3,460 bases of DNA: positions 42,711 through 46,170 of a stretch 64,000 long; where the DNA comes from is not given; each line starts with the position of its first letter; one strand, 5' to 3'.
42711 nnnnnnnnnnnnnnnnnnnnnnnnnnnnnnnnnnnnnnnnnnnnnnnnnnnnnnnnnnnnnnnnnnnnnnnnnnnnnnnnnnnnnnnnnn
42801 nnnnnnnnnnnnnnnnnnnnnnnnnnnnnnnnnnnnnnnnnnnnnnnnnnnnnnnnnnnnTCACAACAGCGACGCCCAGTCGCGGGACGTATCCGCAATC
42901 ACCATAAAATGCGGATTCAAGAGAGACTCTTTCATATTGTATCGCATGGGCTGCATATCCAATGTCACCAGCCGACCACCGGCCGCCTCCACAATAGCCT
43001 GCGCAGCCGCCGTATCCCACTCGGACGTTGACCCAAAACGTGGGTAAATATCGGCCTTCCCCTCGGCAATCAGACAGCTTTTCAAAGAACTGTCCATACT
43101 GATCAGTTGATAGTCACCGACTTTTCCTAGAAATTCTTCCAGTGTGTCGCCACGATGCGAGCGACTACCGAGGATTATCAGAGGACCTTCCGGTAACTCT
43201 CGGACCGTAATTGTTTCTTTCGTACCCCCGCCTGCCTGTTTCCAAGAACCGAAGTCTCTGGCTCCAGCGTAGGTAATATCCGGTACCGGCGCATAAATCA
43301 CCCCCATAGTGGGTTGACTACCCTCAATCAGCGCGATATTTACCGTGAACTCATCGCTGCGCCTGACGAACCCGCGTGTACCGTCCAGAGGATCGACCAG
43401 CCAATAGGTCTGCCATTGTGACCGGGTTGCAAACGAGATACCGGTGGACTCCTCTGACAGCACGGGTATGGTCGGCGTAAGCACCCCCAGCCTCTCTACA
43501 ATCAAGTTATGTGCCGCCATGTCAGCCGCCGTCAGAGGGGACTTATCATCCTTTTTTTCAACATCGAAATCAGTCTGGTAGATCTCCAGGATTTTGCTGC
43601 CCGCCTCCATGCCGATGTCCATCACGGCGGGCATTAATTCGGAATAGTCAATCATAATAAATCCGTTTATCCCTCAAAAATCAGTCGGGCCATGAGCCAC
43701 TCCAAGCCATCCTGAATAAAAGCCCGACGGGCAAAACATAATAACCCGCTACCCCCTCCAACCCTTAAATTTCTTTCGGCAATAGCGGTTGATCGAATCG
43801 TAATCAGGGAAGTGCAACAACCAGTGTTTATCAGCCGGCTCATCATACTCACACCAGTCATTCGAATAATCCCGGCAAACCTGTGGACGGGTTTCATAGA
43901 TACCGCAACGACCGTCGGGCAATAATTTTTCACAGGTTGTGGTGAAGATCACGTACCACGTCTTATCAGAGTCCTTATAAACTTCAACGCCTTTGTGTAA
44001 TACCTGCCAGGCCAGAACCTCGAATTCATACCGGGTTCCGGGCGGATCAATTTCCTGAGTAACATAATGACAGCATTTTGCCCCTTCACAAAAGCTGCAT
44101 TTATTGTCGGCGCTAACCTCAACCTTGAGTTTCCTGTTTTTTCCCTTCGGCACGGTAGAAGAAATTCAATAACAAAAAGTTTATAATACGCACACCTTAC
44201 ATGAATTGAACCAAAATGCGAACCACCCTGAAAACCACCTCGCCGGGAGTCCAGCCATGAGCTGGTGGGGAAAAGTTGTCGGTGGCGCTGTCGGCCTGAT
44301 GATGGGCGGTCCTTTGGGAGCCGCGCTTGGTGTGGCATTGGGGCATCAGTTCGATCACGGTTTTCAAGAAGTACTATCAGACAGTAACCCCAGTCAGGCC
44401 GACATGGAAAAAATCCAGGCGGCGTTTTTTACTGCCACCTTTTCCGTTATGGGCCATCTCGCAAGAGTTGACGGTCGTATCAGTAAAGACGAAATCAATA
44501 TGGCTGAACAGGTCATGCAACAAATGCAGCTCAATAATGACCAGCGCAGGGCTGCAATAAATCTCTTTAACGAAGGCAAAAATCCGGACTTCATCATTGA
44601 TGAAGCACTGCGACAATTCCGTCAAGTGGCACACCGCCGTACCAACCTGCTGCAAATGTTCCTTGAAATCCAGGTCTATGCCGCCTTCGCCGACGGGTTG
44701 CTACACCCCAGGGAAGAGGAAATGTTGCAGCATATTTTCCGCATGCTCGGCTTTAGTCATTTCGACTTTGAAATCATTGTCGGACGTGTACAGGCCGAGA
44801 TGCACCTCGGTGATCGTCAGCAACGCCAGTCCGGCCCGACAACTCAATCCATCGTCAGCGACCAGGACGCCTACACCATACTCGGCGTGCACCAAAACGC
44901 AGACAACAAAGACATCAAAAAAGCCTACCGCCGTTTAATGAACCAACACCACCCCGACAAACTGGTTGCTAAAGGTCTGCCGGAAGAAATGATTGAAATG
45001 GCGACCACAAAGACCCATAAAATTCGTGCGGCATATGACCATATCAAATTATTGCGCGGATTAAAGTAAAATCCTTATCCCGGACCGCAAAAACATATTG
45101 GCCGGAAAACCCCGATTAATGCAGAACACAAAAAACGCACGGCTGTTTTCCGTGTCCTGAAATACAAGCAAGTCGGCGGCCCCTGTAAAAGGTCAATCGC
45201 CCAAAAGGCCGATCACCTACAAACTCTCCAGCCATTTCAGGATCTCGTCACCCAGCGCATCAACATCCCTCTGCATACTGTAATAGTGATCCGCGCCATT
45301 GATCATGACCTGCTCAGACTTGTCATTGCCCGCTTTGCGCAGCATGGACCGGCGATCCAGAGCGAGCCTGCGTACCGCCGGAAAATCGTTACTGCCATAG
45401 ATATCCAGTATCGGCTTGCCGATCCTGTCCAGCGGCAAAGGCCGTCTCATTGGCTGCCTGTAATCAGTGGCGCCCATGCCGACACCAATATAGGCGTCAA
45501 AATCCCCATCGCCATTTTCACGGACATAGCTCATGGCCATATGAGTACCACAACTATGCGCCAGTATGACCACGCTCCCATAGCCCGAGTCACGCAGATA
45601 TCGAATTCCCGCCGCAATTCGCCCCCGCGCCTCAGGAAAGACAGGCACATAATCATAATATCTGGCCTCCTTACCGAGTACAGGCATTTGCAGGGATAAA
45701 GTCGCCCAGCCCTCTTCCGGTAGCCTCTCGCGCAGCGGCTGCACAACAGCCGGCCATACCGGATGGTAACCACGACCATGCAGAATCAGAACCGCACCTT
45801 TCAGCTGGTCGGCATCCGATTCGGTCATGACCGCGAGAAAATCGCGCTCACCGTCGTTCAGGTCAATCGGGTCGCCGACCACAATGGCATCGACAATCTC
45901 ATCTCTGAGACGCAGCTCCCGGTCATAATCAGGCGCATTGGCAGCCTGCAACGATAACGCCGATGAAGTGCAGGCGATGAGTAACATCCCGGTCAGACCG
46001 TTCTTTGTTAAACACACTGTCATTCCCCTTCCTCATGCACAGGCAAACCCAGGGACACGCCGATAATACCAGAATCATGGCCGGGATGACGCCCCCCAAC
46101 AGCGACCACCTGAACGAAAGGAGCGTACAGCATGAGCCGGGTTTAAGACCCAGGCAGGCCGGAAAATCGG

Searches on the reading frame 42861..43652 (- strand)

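Call 62: search_protein_families(library=pfam, proteins=[window:42861-43652:-], max_evalue=0.001)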
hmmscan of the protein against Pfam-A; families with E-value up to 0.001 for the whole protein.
window:42861-43652:- (263 aa): 1 family
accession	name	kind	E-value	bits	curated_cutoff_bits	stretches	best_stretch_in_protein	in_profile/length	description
PF00459.30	Inositol_P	-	1.3e-48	166.3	27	1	3-243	2-250/271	Inositol monophosphatase family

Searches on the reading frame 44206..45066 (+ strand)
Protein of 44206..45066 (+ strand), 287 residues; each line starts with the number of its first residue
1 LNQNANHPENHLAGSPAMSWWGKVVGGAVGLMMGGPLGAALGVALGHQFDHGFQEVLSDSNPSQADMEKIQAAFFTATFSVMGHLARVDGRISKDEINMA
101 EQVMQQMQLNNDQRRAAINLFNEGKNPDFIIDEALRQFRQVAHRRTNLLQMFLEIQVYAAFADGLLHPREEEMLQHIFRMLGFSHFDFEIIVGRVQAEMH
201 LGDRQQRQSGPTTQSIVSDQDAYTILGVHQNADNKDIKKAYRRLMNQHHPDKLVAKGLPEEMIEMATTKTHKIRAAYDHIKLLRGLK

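Call 62: search_protein_families(library=pfam, proteins=[window:44206-45066:+], max_evalue=0.001)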
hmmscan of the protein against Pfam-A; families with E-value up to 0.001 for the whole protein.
window:44206-45066:+ (287 aa): 3 families
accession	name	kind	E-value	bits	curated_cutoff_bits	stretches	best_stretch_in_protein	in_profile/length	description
PF05099.18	TerB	-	5.7e-16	59.3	24.4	1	77-189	3-114/118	Tellurite resistance protein TerB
PF00226.36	DnaJ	-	1.8e-12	47.6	27.8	1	221-278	1-51/63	DnaJ domain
PF04391.17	DUF533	-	0.00027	21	29.6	0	35-134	31-129/178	Protein of unknown function (DUF533)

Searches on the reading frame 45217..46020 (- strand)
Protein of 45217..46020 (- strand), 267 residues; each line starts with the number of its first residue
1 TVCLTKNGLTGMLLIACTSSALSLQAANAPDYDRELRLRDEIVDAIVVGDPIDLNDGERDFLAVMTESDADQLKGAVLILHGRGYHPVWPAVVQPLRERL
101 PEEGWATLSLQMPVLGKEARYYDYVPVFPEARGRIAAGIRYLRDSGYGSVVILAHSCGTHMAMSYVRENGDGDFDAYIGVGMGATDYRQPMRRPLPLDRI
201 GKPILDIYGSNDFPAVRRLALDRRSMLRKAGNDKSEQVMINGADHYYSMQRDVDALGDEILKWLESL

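Call 62: search_protein_families(library=pfam, proteins=[window:45217-46020:-], max_evalue=0.001)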
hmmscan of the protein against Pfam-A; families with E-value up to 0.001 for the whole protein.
window:45217-46020:- (267 aa): 3 families
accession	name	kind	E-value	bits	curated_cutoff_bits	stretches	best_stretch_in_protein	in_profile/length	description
PF12048.14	DUF3530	-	4.5e-25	89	29.8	2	54-114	65-125/310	Protein of unknown function (DUF3530)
PF12146.15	Hydrolase_4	-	0.00036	20.3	27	0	72-181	2-108/239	Serine aminopeptidase, S33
PF12697.13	Abhydrolase_6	-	0.00041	21.5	26.3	1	77-217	1-121/217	Alpha/beta hydrolase family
